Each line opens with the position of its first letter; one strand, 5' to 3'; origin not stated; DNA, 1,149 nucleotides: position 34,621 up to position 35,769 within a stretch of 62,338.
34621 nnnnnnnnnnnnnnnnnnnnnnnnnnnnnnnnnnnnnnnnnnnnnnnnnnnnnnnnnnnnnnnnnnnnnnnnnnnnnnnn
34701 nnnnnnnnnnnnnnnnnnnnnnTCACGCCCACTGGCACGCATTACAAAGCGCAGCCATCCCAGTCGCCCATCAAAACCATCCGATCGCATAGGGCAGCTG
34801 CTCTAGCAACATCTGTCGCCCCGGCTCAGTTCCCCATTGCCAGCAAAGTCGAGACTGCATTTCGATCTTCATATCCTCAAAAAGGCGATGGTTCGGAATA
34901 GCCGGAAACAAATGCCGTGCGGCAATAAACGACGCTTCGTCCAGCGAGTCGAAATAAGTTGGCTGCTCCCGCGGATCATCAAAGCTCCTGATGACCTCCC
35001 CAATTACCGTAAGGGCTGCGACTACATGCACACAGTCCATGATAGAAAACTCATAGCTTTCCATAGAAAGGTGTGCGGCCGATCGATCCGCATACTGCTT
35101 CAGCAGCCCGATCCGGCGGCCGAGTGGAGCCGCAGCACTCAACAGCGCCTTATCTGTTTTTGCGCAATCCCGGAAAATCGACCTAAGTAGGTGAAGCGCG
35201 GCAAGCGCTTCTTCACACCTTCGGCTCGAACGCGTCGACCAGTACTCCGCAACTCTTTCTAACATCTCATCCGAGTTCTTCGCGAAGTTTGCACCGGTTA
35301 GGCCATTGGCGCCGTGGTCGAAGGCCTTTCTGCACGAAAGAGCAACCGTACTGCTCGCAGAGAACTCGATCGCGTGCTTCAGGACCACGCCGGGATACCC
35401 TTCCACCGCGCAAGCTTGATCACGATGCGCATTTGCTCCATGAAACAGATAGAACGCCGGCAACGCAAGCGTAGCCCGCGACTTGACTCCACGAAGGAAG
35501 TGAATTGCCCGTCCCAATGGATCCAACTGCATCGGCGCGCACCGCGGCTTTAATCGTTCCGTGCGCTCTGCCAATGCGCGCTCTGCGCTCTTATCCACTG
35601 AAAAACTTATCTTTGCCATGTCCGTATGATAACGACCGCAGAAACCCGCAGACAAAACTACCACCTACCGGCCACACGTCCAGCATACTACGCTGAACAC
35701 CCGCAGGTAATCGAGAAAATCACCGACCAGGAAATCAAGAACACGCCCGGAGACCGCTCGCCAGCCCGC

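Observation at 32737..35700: Low-GC 3-kb insertion with a HEPN (Rx4H) protein, an AbiC-like two-TM protein and an unassignable 282-aa protein: candidate uncharacterised anti-phage operon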

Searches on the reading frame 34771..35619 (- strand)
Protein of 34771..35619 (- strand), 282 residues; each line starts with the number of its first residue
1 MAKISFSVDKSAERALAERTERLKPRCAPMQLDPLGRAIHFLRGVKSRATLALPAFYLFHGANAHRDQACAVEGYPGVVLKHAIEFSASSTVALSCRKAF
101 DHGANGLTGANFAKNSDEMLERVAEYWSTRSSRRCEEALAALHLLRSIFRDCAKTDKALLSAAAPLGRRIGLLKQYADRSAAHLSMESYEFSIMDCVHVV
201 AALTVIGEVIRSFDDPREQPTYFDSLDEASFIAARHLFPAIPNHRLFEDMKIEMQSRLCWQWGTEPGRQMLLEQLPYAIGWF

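Call 3: search_protein_families(library=pfam, proteins=[window:34771-35619:-], max_evalue=1)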
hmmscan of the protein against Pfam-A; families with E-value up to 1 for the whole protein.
window:34771-35619:- (282 aa): 0 families

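Call 4: search_protein_families(library=padloc, proteins=[window:34771-35619:-], max_evalue=1)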
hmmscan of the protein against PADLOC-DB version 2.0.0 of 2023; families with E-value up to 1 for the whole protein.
window:34771-35619:- (282 aa): 0 families

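Call 5: search_protein_families(library=ncbifam, proteins=[window:34771-35619:-], max_evalue=1)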
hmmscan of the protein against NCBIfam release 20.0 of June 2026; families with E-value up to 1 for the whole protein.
window:34771-35619:- (282 aa): 0 families

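Call 8: find_homologous_proteins(query=window:34771-35619:-)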
Query window:34771-35619:- (282 aa): 236 proteins with E <= 0.001 among 4686 candidates; the best 120 are listed.
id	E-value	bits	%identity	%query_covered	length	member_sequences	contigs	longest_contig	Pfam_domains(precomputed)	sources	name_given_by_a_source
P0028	1.2e-186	636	100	100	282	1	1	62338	-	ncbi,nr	ncbi:MAG: hypothetical protein HY322_02215 [Betaproteobacteria bacterium]|nr:hypothetical protein [B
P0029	8.1e-146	502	79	100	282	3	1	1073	-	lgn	-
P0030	1.0e-140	486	77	100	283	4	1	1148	-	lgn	-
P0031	4.5e-137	474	76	100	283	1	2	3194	-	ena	-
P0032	1.9e-135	469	74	100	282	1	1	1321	-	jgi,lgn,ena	-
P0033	9.0e-135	466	73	100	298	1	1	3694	-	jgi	jgi:hypothetical protein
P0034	2.9e-134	465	74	99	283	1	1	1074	-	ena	-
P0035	4.3e-134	464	73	100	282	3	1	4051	-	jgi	-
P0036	1.0e-133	463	72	100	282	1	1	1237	-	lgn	-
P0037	4.3e-132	457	71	100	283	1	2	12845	-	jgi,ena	jgi:hypothetical protein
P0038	2.0e-131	455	72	99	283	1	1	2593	-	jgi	jgi:hypothetical protein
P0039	6.3e-131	454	73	99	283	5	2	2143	-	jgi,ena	-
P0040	1.1e-129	450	70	100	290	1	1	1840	-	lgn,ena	-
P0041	2.7e-129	448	71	99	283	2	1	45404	-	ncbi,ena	-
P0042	4.1e-129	448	70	100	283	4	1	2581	-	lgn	-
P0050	1.1e-125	436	70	100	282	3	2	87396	-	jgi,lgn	jgi:hypothetical protein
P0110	3.5e-90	320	54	99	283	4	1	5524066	-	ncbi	-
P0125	4.5e-87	310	51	99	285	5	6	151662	-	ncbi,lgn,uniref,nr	ncbi:hypothetical protein WL30_08425 [Burkholderia ubonensis]|uniref:HEPN AbiU2-like domain-containi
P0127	9.2e-86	306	50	99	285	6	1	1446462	-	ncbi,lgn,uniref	ncbi:HEPN AbiU2-like domain-containing protein [Burkholderia latens]|uniref:hypothetical protein n=1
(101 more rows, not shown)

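Call 19: search_protein_families(library=pfam, alignment_id=A1, max_evalue=0.1)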
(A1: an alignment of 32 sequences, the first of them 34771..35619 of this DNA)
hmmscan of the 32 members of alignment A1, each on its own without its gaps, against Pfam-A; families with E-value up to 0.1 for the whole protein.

A. member 1, window:34771-35619:- (282 aa): 0 families

B. families by the number of members that match (of 32 scanned): 3 families
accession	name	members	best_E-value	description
PF14016.12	DUF4232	2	0.012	Domain of unknown function (DUF4232)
PF18929.5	DUF5678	1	0.032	Family of unknown function (DUF5678)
PF24603.1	TPR_30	1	0.052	Tetratricopeptide repeat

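Call 27: find_related_loci(query=A1, collection=genome_contigs, flank=7000)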
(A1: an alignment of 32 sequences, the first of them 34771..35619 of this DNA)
Query A1 (282 aa) in genome_contigs; peptide patterns used: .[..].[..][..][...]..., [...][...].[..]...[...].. (x = any residue, [..] = any of these).
328 stretches matched a pattern; 12 encode a relative of the query (tblastn E <= 1e-3); 12 distinct loci.
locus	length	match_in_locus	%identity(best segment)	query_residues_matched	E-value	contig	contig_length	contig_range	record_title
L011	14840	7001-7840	71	3-282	6e-138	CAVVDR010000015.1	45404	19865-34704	MAG: uncultured beta proteobacterium isolate MFD02416.bin.1.53 genome assembly, contig: contig_40608, whole genome shotg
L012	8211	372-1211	65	2-282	6e-124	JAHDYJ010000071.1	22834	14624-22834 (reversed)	MAG: Burkholderiales bacterium isolate PRO12 NODE_3148_length_22834_cov_7.640985, whole genome shotgun sequence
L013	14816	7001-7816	54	10-282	2e-92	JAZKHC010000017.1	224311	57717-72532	MAG: Pseudomonadota bacterium isolate DC_RB_04_SPN110320-bin077_1 DCRB04SPN_B077_1_000000000017, whole genome shotgun se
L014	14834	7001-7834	51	3-280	6e-91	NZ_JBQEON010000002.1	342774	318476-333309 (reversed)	Burkholderia sp. 22313 scaffold2, whole genome shotgun sequence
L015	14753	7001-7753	54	29-281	4e-89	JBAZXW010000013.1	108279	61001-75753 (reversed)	MAG: Sinimarinibacterium sp. isolate SO_2017_GW1_65 NODE_1249_length_108279_cov_1.832060_OW334_2017, whole genome shotgu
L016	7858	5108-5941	50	3-282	1e-88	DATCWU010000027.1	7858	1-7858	MAG TPA_asm: Rhodanobacter sp. isolate SMAG_U7419 k141_70776, whole genome shotgun sequence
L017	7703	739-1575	49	3-280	8e-85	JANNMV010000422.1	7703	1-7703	MAG: Pseudomonadota bacterium isolate SOY_35_metabat.243 SOY_35_k141_2532024, whole genome shotgun sequence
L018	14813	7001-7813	48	12-281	8e-80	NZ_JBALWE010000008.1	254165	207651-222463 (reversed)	MAG: Halopseudomonas sp. isolate 6NakV-09 NODE_8_length_254165_cov_9.316079, whole genome shotgun sequence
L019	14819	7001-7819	45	10-280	4e-72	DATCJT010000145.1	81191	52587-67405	MAG TPA_asm: Methylophilaceae bacterium isolate SMAG_U7077 k141_598214, whole genome shotgun sequence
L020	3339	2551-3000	73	15-164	5e-70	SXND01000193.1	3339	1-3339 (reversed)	MAG: Proteobacteria bacterium isolate F1-120-MAGs186 F1-120__c665902, whole genome shotgun sequence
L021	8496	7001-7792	43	19-280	2e-62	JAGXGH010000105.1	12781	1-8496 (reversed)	MAG: Verrucomicrobiales bacterium isolate LH_M34 k141_1113205, whole genome shotgun sequence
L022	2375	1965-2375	46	3-138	2e-29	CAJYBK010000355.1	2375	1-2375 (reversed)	MAG TPA_asm: uncultured Flavobacteriales bacterium isolate SRR5242449_bin.10_MetaBAT_v2.12.1_MAG genome assembly, contig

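Call 32: find_encoding_contigs(protein=P0110, flank=7000, max_places=2)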
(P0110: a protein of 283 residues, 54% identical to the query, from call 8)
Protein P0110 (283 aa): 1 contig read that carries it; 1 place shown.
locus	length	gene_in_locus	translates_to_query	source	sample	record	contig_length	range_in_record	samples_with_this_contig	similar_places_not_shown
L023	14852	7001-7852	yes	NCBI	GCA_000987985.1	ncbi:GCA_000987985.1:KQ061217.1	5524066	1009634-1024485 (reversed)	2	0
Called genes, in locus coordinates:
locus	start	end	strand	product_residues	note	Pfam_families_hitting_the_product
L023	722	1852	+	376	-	PF13672:PP2C_2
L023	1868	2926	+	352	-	PF00069:Pkinase, PF07714:PK_Tyr_Ser-Thr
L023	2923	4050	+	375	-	PF00069:Pkinase, PF07714:PK_Tyr_Ser-Thr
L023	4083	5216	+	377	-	-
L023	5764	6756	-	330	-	-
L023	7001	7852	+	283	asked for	-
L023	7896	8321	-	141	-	-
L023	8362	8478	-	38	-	-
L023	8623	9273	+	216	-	PF12762:DDE_Tnp_IS1595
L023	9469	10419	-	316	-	PF02401:LYTB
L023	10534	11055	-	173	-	PF01252:Peptidase_A8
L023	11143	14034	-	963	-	PF00133:tRNA-synt_1, PF01406:tRNA-synt_1e (faint), PF09334:tRNA-synt_1g, PF08264:Anticodon_1, PF06827:zf-FPG_IleRS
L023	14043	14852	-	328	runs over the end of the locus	PF06574:FAD_syn, PF01687:Flavokinase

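Call 33: find_encoding_contigs(protein=P0127, flank=7000, max_places=2)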
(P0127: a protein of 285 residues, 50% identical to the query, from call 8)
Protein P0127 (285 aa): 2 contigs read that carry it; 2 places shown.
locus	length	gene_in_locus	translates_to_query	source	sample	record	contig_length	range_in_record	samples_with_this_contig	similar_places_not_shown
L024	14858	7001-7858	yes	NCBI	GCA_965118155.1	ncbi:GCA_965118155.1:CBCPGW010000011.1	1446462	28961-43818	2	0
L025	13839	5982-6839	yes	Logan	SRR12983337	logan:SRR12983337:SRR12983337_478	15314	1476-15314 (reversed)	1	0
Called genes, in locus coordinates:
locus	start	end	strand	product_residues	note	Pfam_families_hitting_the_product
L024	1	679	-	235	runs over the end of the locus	-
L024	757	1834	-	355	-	-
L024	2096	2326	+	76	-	-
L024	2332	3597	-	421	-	PF01844:HNH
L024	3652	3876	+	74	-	-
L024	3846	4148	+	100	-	-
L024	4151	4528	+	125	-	-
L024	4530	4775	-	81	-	PF13560:HTH_31, PF12844:HTH_19 (weak), PF01381:HTH_3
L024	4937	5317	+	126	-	-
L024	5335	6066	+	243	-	-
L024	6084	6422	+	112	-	-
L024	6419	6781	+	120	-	-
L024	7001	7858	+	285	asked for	-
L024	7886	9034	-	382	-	PF00589:Phage_integrase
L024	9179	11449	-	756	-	PF09250:Prim-Pol, PF08706:D5_N, PF19263:DUF5906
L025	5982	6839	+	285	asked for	-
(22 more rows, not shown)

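Call 34: find_encoding_contigs(protein=P0050, flank=7000, max_places=2)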
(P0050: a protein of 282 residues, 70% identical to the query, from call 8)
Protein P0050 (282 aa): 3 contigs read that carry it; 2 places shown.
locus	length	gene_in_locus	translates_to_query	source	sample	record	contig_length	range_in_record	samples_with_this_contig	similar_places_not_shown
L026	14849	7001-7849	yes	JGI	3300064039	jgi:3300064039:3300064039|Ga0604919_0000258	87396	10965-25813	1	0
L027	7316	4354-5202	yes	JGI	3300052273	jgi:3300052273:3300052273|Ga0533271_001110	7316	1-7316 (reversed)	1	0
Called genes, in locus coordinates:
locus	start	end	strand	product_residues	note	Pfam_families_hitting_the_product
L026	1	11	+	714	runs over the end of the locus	PF02463:SMC_N, PF13476:AAA_23, PF02463:SMC_N (weak)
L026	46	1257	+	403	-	-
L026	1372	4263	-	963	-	-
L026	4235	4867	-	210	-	-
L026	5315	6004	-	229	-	-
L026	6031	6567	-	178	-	-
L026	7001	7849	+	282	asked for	-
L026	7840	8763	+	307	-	-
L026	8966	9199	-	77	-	-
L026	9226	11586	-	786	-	PF13289:SIR2_2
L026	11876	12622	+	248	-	PF08722:Tn7_TnsA-like_N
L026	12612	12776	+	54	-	PF08721:Tn7_Tnp_TnsA_C (weak)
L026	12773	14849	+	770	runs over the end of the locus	PF27135:HTH_TnsB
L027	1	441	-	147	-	?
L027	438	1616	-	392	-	-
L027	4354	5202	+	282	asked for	-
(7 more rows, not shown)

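Call 48: predict_structure(alignment_id=A4)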
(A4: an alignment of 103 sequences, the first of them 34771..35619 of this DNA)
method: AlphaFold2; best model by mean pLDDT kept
length: 282 residues; sequences in the alignment: 103
mean_pLDDT: 92.2   pTM: 0.88
mean pLDDT of the five models: 92.2, 91.8, 91.4, 91.3, 90.6
residues with pLDDT >= 90: 224; 70-90: 40; 50-70: 18; < 50: 0
segments of 3 or more residues with pLDDT < 50: none
pLDDT, mean of each block of 10 residues (from residue 1): 75 96 88 95 98 97 74 72 92 97 94 98 97 96 98 97 98 92 70 96 98 90 97 93 93 96 97 96 89
secondary structure, 60 per line:
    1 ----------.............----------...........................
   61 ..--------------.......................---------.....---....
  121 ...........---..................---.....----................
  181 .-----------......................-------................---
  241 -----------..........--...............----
elements in order: H11-23 H34-62 H77-99 H109-113 H117-131 H135-152 H156-160 H165-181 H193-214 H222-237 H252-261 H264-278

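Call 51: fold_search(model_id=the predicted structure, library=pdb)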
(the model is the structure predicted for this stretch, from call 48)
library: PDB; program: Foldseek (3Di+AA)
matches with E <= 10: 422; with E <= 0.001: 0
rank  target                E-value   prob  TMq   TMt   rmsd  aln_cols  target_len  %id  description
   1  6drh_E                2.5e-01  0.08  0.12  0.11  21.9       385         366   12  ADP-ribosyltransferase toxin/immunity pair (released 2018-10-31)
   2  9ynh_X                2.8e-01  0.15  0.16  0.10  22.2       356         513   12  Full-length human cytoplasmic dynein-1 in phi-like state bound to dynactin-p150glued and LIS1 (released 2026-01-28)
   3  8r2s_B                6.8e-01  0.20  0.22  0.23  23.2       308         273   12  Heme-dependent l-tyrosine hydroxylase (TyrH) from Streptomyces sclerotialus: fourfold mutant (released 2024-12-18)
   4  6dre_A                7.1e-01  0.08  0.15  0.12  20.3       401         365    9  ADP-ribosyltransferase toxin/immunity pair (released 2018-10-31)
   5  5a7d_N                7.7e-01  0.13  0.18  0.18  25.7       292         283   10  Tetrameric assembly of LGN with Inscuteable (released 2016-08-03)
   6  8qae_A                7.7e-01  0.09  0.15  0.18  20.4       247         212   12  X-ray crystal structure of a de novo designed single-chain antiparallel 6-helix alpha-helical barrel, sc-apCC-6-SLLA (released 2024-07-03)
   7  7b9f_X                9.2e-01  0.10  0.16  0.12  24.0       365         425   13  Structure of the mycobacterial ESX-5 Type VII Secretion System hexameric pore complex (released 2021-07-07)
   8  6vqf                  1.1e+00  0.04  0.13  0.14  19.1       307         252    9  CRYSTAL STRUCTURE OF RAR-RELATED ORPHAN RECEPTOR C (NHIS-RORGT(244- 487)-L6-SRC1(678-692)) IN COMPLEX WITH AN INVERSE AG (released 2020-04-08)
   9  9fw3_B                1.2e+00  0.09  0.18  0.11  22.6       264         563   14  Cryo-EM structure of IrtAB 2xEQ mutant in outward-occluded state in nanodisc in complex with mycobactin (released 2024-12-18)
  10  8b91_A                1.3e+00  0.08  0.17  0.18  18.1       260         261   15  Crystal structure of mutant PPARG (C313A) and NCOR2 with an inverse agonist (compound SI-1) (released 2022-12-28)
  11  7f9o_G                1.4e+00  0.08  0.18  0.15  22.0       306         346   13  PSI-NDH supercomplex of Barley (released 2021-12-22)
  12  3dde_A                1.5e+00  0.11  0.18  0.21  19.1       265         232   12  Crystal structure of a domain of unknown function with a heme oxygenase-like fold (sden_3740) from shewanella denitrif (released 2008-06-24)
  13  7drk_B                1.5e+00  0.07  0.14  0.18  19.7       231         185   10  Crystal structure of phosphatidylglycerol phosphate synthase in complex with cytidine diphosphate-diacylglycerol (released 2021-12-08)
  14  5vqk                  1.5e+00  0.04  0.13  0.14  14.2       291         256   11  X-ray co-structure of nuclear receptor ROR-gammat Ligand Binding Domain with a inverse agonist and SRC2 peptide (released 2018-05-16)
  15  7tai_A                1.6e+00  0.11  0.21  0.16  14.5       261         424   10  Structure of STEAP2 in complex with ligands (released 2023-01-25)
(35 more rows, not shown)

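Call 52: search_solved_structures(query=A4, max_evalue=10)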
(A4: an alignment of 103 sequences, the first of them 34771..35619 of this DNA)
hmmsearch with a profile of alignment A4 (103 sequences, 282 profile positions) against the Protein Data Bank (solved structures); distinct sequences matched with E-value up to 10: 9.
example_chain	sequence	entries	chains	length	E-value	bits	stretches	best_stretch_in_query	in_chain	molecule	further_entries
9up3_A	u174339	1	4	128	0.44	13.1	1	119-164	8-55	Transcriptional activator VP30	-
5vao_A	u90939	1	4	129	0.44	13.1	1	119-164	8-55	Minor nucleoprotein VP30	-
6e5x_A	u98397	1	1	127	0.45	13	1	119-164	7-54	Minor nucleoprotein VP30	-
5vap_A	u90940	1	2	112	0.46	13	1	119-164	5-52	Minor nucleoprotein VP30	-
9up4_A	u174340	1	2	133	0.5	12.9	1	119-164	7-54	Transcriptional activator VP30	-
9jqk_D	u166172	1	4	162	0.53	12.8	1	118-164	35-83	Transcriptional activator VP30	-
5dvw_A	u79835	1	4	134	0.61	12.6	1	119-164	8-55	Minor nucleoprotein VP30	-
2i8b_A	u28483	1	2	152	0.67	12.5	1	119-164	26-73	Minor nucleoprotein VP30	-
5t3t_A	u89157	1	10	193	0.82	12.2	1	118-164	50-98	Fusion protein of Nucleoprotein and Minor nucleoprotein VP30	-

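Call 56: search_protein_families(library=padloc, alignment_id=A4, max_evalue=0.1)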
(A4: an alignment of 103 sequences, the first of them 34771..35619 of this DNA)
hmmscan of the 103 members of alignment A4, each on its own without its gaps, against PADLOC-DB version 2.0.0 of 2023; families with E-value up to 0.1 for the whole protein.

A. member 1, window:34771-35619:- (282 aa): 0 families

B. families by the number of members that match (of 103 scanned): 5 families
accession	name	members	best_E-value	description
PDLC01034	Csx19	1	0.017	core gene (cas11)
PDLC03949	RmrA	1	0.022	-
PDLC02388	pAgo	1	0.03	-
PDLC03630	REase_MTase_IIG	1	0.032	Type IIG restriction enzyme-methyltransferase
PDLC00647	ZorA3|ZorA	1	0.05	MotA/ExbB/TolQ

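Call 57: search_protein_families(library=pfam, proteins=[P0127, P0125, L026:7840-8763:+], max_evalue=10)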
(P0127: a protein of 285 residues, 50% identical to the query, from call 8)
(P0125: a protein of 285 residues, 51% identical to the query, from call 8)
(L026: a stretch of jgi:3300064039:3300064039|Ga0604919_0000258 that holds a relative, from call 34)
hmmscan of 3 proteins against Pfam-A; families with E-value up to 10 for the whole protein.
P0127 (285 aa): 0 families

P0125 (285 aa): 0 families

L026:7840-8763:+ (307 aa): 2 families
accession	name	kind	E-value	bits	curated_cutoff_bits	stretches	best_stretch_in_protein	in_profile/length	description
PF04313.20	HSDR_N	-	0.0034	17.7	25.1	1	85-147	127-194/198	Type I restriction enzyme R protein N terminus (HSDR_N)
PF15877.10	TMEM232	-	0.16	11.4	27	1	242-279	62-99/452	Transmembrane protein family 232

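Call 63: find_related_loci(query=A4, collection=viral_contigs, flank=5000)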
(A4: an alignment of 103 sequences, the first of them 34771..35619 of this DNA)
Query A4 (282 aa) in viral_contigs; peptide patterns used: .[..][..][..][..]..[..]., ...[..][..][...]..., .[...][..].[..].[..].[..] (x = any residue, [..] = any of these).
70 stretches matched a pattern, but none encodes a relative of the query by tblastn (E <= 1e-3).

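Call 73: fold_search(model_id=the predicted structure, library=viral)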
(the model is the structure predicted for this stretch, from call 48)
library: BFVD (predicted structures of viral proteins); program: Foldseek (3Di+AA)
matches with E <= 10: 336; with E <= 0.001: 0
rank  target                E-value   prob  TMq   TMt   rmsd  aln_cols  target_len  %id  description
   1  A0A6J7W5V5            6.1e-02  0.54  0.21  0.14  24.2       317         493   15  Uncharacterized protein [uncultured Caudovirales phage]
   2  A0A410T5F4            3.2e-01  0.13  0.13  0.09  22.7       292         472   10  Putative split RNA polymerase ADP-ribosylase [Acinetobacter phage Henu6]
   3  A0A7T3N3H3            4.0e-01  0.06  0.11  0.04  29.2       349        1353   11  Tape measure protein [Arthrobacter phage Wollypog]
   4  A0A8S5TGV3            4.6e-01  0.08  0.13  0.06  30.5       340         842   10  Uncharacterized protein [Myoviridae sp. ctIty1]
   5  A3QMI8                5.0e-01  0.08  0.14  0.12  22.8       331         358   10  Membrane protein ORF16 [Cyprinid herpesvirus 3]
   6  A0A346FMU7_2          5.2e-01  0.08  0.13  0.07  22.1       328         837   10  RNA-directed RNA polymerase L (Fragment) [Mononegavirales sp.]
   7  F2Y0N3                5.5e-01  0.15  0.15  0.18  18.2       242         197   12  (no name in the UniProt tables at hand)
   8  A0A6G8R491            5.5e-01  0.08  0.12  0.05  19.9       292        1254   10  (no name in the UniProt tables at hand)
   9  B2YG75                5.7e-01  0.12  0.14  0.11  20.1       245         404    9  Uncharacterized protein [Musca hytrovirus(isolate Musca domestica/United States/Boucias/-)]
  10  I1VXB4                6.2e-01  0.20  0.18  0.20  20.2       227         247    9  (no name in the UniProt tables at hand)
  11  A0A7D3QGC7            6.2e-01  0.11  0.14  0.10  23.8       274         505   12  (no name in the UniProt tables at hand)
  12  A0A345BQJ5            6.2e-01  0.10  0.17  0.13  19.8       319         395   13  (no name in the UniProt tables at hand)
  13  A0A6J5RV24            6.2e-01  0.06  0.12  0.07  24.4       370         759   11  Phage tail tape measure protein [uncultured Caudovirales phage]
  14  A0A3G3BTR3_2          6.5e-01  0.10  0.15  0.07  20.9       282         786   11  RNA-directed RNA polymerase (Fragment) [Canne point virus]
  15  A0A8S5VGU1            6.5e-01  0.09  0.15  0.12  20.9       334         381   10  Uncharacterized protein [Myoviridae sp. ctkfK18]
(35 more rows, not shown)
